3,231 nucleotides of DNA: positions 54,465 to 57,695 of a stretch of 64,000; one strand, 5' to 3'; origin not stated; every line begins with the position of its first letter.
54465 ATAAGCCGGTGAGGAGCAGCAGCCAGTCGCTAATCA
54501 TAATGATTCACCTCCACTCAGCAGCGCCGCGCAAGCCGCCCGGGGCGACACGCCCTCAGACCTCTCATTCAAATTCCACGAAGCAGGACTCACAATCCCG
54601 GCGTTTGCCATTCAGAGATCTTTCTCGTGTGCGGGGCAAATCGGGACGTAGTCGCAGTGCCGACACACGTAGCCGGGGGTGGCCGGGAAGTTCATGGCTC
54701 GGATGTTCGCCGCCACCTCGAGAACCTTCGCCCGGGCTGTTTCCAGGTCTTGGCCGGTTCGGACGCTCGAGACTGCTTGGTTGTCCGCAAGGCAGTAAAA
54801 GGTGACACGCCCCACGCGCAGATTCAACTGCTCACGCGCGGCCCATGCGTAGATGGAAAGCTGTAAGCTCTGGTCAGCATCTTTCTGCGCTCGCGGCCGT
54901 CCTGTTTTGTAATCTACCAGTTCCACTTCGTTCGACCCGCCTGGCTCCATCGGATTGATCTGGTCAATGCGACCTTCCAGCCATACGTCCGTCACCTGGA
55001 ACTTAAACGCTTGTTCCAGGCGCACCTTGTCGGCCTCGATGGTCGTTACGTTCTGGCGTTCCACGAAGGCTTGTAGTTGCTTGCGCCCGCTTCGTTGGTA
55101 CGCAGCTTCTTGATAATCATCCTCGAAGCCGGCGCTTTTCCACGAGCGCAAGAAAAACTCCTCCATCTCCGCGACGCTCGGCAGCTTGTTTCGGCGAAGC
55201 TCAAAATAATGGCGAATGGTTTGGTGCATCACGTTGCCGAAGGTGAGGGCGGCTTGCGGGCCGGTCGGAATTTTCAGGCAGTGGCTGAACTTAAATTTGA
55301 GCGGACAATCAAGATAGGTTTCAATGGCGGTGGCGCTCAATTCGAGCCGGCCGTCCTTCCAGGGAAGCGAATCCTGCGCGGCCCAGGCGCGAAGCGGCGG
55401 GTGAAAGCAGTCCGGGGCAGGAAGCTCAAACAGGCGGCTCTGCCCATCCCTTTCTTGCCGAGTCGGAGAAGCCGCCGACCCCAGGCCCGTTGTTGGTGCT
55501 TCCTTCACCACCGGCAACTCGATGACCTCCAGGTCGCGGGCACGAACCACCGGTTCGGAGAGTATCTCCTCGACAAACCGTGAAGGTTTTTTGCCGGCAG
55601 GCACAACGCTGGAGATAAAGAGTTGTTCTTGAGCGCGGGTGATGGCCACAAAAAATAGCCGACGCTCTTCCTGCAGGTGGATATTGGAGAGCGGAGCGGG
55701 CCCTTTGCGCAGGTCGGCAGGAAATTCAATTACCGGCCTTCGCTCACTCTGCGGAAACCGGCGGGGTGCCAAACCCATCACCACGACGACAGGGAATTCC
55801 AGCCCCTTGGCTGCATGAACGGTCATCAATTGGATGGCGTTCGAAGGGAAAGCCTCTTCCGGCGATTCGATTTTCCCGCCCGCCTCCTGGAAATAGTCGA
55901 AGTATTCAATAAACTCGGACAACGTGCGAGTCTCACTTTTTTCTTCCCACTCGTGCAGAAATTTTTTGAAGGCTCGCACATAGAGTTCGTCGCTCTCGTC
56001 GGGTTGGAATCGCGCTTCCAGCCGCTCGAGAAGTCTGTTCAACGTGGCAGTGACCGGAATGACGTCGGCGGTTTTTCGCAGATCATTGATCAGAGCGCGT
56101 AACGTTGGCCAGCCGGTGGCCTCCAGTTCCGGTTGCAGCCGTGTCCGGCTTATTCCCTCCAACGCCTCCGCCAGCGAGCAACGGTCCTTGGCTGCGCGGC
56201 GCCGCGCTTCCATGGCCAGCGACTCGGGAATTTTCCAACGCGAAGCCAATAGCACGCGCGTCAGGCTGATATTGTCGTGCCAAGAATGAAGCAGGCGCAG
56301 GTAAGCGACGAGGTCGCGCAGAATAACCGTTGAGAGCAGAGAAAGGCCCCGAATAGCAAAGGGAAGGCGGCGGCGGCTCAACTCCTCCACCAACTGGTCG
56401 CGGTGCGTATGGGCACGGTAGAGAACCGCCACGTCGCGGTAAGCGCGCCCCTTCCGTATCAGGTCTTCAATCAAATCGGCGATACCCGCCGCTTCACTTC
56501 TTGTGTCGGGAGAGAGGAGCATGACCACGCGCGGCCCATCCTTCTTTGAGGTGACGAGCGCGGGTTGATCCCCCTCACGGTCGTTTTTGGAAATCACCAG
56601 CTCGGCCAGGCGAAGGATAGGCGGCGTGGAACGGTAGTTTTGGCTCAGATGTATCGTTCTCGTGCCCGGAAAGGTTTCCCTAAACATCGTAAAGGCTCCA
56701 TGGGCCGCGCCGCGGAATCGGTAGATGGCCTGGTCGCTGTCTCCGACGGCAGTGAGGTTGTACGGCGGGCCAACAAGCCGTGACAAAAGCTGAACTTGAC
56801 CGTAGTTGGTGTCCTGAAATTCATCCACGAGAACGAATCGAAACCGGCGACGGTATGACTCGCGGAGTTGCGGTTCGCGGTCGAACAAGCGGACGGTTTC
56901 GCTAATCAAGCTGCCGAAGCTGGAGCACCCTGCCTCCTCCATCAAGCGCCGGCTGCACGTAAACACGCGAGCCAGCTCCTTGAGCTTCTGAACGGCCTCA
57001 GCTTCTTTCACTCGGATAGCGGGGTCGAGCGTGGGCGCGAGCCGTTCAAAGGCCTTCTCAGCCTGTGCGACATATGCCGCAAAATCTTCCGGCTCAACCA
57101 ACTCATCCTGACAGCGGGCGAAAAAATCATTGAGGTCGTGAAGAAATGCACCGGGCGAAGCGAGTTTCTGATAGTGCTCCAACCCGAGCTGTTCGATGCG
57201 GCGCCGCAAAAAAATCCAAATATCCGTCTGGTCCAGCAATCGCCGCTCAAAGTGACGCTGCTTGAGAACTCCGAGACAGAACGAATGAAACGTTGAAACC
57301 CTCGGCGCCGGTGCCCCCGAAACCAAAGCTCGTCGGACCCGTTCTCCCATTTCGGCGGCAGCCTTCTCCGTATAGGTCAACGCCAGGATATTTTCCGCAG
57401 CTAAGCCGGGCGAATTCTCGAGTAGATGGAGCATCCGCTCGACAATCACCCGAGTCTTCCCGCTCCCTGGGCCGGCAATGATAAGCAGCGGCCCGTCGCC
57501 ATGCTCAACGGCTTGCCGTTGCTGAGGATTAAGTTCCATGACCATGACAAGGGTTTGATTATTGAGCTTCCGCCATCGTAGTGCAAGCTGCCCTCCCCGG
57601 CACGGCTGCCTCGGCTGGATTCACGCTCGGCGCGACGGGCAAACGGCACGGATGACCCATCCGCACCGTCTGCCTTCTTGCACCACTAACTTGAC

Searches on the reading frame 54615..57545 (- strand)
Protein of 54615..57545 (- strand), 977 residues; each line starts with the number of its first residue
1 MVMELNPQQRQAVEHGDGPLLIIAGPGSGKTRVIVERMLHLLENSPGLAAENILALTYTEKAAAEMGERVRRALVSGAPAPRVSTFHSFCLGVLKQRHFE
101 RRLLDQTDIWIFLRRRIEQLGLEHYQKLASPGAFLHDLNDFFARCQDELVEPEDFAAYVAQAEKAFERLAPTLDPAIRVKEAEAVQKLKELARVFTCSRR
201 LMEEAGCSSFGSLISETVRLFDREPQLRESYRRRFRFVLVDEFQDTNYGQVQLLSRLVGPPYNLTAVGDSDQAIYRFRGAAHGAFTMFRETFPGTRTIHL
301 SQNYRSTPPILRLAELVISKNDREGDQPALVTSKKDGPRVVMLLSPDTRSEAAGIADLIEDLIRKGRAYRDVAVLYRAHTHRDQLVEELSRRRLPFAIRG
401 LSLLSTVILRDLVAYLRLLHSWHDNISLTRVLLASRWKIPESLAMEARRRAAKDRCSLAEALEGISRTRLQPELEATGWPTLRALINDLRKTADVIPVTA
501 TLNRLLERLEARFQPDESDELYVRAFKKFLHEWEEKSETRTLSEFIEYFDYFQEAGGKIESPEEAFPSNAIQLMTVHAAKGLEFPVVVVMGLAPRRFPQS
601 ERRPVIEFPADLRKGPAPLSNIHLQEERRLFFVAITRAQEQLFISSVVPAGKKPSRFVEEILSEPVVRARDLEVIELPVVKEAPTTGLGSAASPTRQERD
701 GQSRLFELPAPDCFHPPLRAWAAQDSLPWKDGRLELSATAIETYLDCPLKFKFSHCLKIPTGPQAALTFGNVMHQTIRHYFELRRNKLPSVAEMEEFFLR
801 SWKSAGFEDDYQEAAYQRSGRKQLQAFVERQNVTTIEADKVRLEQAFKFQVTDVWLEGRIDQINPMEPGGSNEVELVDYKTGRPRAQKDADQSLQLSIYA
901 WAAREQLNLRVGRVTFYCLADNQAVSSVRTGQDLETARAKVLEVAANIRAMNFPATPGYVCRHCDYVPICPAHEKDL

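Call 85: search_protein_families(library=pfam, proteins=[window:54615-57545:-], max_evalue=0.00001)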
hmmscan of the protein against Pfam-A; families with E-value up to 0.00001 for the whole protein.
window:54615-57545:- (977 aa): 7 families
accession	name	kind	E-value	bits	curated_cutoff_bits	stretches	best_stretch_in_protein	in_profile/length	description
PF00580.27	UvrD-helicase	-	1.3e-62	212.4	23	1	5-293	1-271/271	UvrD/REP helicase N-terminal domain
PF13361.12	UvrD_C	-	1e-47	163.7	25.6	1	298-646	1-347/350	UvrD-like helicase C-terminal domain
PF12705.13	PDDEXK_1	-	6.1e-38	131.6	22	1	735-971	1-247/247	PD-(D/E)XK nuclease superfamily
PF13245.12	AAA_19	-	4.9e-22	79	25.1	1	9-278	1-134/134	AAA domain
PF13538.12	UvrD_C_2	-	1e-09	38.5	27.4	0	573-590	4-21/52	UvrD-like helicase C-terminal domain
PF01443.25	Viral_helicase1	-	2e-07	31.5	21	0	22-105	3-66/228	Viral superfamily 1 RNA helicase core domain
PF13604.12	AAA_30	-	6.3e-06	26.5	27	0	4-70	1-66/191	AAA domain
